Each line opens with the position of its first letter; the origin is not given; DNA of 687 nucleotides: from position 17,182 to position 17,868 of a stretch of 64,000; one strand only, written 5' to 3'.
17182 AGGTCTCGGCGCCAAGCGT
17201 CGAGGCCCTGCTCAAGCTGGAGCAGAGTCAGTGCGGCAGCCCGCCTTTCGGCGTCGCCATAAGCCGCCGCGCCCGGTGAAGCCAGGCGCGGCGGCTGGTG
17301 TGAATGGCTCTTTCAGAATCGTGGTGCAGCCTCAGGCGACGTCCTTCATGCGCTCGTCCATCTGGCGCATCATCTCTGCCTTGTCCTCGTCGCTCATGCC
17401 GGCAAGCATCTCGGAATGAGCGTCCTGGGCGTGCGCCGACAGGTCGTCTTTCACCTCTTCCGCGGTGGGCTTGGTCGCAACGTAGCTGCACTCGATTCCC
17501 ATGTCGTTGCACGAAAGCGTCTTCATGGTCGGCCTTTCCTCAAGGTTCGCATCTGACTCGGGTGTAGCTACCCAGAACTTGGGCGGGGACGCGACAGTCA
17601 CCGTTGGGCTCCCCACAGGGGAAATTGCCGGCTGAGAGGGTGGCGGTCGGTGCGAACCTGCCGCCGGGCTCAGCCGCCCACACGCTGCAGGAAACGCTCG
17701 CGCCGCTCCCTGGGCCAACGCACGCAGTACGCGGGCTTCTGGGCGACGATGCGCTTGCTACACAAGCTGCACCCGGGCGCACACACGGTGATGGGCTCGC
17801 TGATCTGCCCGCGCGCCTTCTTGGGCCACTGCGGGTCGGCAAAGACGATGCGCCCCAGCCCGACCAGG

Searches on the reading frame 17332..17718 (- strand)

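Call 10: search_protein_families(library=pfam, proteins=[window:17332-17718:-], max_evalue=0.001)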
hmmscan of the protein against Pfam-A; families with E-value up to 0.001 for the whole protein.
window:17332-17718:- (128 aa): 1 family
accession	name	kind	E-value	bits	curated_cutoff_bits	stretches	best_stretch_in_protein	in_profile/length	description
PF06348.16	DUF1059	-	3.8e-08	33.9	21.1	1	65-104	1-40/56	Protein of unknown function (DUF1059)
